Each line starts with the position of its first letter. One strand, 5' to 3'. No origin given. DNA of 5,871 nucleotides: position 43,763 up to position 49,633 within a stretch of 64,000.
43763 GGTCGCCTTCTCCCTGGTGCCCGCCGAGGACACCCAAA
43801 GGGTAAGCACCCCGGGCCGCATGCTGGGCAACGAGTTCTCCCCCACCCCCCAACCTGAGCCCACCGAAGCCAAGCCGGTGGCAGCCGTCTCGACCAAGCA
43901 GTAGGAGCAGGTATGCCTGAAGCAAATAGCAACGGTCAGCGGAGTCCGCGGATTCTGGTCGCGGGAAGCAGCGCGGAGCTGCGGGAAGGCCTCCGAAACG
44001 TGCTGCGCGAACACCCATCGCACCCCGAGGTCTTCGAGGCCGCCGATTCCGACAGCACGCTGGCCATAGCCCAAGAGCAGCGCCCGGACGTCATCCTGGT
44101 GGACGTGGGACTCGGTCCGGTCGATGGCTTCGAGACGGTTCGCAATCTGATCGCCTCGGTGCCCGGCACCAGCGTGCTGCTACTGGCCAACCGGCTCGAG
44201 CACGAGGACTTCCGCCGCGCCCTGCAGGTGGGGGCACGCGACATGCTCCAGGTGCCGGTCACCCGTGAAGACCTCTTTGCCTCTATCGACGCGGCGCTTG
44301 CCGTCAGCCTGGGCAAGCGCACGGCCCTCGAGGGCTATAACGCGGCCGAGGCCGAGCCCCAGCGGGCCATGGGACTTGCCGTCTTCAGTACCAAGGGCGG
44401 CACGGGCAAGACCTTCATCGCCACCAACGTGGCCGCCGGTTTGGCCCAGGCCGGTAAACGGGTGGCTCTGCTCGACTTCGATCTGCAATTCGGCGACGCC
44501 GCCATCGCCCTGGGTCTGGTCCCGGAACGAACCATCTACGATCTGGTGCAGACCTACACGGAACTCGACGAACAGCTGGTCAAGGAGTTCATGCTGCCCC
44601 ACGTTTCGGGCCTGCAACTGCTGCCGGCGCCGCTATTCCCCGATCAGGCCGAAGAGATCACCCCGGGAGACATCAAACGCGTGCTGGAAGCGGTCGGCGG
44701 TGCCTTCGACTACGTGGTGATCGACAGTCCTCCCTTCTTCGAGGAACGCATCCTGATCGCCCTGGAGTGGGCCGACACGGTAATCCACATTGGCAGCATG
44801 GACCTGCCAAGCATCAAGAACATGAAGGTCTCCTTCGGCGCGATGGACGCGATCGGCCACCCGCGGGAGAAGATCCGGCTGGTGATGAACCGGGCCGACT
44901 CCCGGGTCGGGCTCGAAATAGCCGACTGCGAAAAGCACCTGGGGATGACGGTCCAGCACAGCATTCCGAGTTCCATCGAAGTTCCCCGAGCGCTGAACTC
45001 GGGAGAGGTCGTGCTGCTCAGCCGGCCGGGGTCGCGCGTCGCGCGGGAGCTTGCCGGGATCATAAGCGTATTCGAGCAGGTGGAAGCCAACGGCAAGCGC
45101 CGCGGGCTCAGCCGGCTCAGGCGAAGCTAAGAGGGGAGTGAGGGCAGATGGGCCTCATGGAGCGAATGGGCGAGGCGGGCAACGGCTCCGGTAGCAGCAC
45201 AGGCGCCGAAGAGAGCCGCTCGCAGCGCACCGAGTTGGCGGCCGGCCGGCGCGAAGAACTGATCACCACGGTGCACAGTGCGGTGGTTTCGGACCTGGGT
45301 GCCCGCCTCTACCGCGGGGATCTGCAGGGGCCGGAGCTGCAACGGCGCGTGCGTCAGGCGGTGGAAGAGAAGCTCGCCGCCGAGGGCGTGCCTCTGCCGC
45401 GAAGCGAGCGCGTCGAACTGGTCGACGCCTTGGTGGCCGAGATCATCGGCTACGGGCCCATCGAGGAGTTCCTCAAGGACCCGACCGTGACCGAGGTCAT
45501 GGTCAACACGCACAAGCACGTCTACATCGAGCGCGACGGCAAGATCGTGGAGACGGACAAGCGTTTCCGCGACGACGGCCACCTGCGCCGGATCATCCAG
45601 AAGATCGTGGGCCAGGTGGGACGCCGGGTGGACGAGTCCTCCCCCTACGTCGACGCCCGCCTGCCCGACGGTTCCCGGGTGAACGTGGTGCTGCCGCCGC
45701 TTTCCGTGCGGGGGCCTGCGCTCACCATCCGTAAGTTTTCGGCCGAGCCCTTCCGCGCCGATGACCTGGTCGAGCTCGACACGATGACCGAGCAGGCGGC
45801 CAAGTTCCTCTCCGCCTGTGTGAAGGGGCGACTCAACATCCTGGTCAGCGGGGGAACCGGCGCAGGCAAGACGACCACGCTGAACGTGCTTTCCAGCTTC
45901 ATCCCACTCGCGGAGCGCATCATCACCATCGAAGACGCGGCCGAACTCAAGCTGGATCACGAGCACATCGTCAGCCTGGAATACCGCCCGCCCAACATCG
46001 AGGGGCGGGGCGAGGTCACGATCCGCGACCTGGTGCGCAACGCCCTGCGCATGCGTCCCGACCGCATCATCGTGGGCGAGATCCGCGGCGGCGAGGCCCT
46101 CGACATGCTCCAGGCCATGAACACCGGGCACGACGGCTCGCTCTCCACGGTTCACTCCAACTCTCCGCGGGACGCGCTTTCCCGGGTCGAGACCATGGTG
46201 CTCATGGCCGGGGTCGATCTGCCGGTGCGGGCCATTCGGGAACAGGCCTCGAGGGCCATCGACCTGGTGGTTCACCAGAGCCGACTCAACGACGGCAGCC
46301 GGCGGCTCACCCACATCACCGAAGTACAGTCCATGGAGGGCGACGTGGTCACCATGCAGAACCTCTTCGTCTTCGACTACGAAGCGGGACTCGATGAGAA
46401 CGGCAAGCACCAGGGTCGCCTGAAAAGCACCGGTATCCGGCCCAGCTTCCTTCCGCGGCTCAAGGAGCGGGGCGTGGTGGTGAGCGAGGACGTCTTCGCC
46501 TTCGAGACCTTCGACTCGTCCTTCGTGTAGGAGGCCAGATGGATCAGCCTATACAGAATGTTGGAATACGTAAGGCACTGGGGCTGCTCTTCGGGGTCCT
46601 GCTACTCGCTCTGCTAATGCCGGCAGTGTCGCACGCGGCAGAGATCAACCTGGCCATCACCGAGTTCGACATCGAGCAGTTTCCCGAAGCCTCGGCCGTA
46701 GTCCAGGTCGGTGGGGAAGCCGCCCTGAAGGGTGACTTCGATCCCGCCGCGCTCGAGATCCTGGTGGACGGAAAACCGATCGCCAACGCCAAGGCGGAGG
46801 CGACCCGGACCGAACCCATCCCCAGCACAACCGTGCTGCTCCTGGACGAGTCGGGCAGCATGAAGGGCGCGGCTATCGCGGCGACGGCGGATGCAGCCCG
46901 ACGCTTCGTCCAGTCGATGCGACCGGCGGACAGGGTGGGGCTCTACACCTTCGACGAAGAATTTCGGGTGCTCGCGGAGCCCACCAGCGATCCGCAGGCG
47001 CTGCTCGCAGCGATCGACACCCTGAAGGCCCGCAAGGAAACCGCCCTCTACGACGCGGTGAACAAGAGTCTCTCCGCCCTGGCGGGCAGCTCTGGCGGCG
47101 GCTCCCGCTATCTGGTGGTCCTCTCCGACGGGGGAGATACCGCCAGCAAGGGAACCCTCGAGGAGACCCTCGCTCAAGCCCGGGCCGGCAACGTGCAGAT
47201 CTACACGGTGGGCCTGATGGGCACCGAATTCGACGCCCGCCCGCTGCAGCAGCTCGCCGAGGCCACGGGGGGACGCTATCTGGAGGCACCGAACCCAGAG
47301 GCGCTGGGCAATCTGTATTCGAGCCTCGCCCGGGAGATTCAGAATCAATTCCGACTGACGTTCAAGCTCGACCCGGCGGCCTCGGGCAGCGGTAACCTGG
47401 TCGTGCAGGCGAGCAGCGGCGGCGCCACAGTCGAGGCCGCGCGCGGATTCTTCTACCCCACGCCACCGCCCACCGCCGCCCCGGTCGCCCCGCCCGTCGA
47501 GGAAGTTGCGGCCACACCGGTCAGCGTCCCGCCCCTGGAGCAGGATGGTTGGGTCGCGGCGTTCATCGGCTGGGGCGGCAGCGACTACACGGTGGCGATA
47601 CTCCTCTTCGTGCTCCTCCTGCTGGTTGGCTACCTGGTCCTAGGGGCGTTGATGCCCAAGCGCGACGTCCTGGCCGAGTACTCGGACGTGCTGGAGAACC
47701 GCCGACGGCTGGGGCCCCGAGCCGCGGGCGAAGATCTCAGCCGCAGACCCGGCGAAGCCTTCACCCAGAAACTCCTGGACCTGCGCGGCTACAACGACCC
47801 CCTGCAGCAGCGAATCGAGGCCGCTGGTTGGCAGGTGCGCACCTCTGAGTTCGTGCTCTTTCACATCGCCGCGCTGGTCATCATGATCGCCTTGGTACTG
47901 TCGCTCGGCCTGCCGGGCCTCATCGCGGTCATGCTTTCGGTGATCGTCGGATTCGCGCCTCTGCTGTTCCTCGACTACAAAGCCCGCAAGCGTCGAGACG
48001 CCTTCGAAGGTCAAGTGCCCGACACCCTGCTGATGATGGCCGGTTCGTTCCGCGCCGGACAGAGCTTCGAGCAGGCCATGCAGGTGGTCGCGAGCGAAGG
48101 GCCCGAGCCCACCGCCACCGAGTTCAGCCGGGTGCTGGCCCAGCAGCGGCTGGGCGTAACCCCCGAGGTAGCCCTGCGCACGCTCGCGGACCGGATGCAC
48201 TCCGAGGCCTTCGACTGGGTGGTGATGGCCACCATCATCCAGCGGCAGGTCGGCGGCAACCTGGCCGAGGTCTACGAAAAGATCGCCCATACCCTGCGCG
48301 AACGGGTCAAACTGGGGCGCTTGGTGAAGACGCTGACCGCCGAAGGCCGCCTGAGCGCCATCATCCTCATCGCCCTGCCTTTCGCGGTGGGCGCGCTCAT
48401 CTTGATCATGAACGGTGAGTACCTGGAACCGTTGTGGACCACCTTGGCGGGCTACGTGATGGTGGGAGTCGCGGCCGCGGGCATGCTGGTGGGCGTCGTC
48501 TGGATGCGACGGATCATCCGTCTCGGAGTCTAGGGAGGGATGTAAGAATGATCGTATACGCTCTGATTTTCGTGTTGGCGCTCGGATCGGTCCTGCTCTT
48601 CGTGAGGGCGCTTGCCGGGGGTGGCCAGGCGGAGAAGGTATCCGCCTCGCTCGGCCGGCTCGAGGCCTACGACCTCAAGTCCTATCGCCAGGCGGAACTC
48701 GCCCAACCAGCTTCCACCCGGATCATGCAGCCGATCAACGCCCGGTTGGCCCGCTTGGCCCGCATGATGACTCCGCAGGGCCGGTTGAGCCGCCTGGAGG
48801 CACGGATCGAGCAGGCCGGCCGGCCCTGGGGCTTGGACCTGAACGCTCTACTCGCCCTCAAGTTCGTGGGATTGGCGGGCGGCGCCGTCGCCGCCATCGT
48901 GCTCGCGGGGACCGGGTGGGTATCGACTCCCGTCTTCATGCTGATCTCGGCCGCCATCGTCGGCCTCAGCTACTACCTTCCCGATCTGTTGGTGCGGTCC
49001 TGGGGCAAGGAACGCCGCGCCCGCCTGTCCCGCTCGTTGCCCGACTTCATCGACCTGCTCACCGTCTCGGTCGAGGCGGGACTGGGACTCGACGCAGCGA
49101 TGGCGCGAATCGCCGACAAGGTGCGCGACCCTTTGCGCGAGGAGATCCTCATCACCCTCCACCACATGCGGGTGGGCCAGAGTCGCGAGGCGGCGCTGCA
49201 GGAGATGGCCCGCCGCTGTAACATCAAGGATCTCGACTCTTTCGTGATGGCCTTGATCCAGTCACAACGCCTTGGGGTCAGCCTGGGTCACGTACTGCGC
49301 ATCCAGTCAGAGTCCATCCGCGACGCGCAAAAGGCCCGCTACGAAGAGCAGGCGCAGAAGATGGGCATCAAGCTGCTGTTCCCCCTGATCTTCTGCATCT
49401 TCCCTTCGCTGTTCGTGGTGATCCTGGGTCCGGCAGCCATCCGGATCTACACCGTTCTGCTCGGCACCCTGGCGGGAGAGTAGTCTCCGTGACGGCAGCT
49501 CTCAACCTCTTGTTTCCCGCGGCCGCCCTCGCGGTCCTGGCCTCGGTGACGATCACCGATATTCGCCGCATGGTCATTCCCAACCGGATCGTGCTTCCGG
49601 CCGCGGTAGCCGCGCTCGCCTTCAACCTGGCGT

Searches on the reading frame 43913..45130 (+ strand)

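Call 16: search_protein_families(library=pfam, proteins=[window:43913-45130:+], max_evalue=0.0001)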
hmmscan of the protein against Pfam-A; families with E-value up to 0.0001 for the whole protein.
window:43913-45130:+ (405 aa): 6 families
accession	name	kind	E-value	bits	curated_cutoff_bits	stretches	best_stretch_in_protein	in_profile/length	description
PF13614.12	AAA_31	-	9e-18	65.3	27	1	156-291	5-144/177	AAA domain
PF00072.30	Response_reg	-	7.4e-17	62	30.2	1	14-125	1-110/111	Response regulator receiver domain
PF01656.29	CbiA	-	1.2e-16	61.2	25.4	1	155-365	1-123/125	CobQ/CobB/MinD/ParA nucleotide binding domain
PF10609.15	ParA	-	1e-10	41.9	27.1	1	155-192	6-43/246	NUBPL iron-transfer P-loop NTPase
PF09140.17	MipZ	-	1e-07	32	20.7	1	160-291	8-126/262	ATPase MipZ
PF00142.24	Fer4_NifH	-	6e-05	23.1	25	0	159-227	6-74/271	4Fe-4S iron sulfur cluster binding proteins, NifH/frxC family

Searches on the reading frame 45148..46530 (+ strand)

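Call 16: search_protein_families(library=pfam, proteins=[window:45148-46530:+], max_evalue=0.0001)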
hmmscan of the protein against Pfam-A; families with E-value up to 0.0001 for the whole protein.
window:45148-46530:+ (460 aa): 1 family
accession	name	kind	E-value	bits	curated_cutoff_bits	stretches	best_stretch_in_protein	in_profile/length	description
PF00437.27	T2SSE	-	2.3e-68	231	24.9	1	102-377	5-275/370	Type II/IV secretion system protein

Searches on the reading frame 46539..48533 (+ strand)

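Call 16: search_protein_families(library=pfam, proteins=[window:46539-48533:+], max_evalue=0.0001)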
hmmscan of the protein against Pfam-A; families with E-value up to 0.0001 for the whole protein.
window:46539-48533:+ (664 aa): 5 families
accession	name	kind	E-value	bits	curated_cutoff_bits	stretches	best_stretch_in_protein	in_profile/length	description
PF00482.28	T2SSF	-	3.3e-18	66.3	25.2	1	498-622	3-124/125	Type II secretion system (T2SS), protein F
PF00092.34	VWA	-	5.1e-18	66.3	23.8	1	99-260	3-172/174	von Willebrand factor type A domain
PF13519.12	VWA_2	-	5.8e-18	65.9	27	1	98-198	1-106/107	von Willebrand factor type A domain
PF13768.12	VWA_3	-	1.3e-09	38.7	27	1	99-247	4-153/155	von Willebrand factor type A domain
PF05762.20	VWA_CoxE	-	7.3e-05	22.7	26.4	0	95-219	56-180/222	VWA domain containing CoxE-like protein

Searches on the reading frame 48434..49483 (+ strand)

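Call 16: search_protein_families(library=pfam, proteins=[window:48434-49483:+], max_evalue=0.0001)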
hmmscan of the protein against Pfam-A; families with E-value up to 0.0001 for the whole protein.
window:48434-49483:+ (349 aa): 1 family
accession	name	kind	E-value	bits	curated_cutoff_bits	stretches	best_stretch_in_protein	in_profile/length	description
PF00482.28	T2SSF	-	1.7e-18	67.2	25.2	1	205-331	1-124/125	Type II secretion system (T2SS), protein F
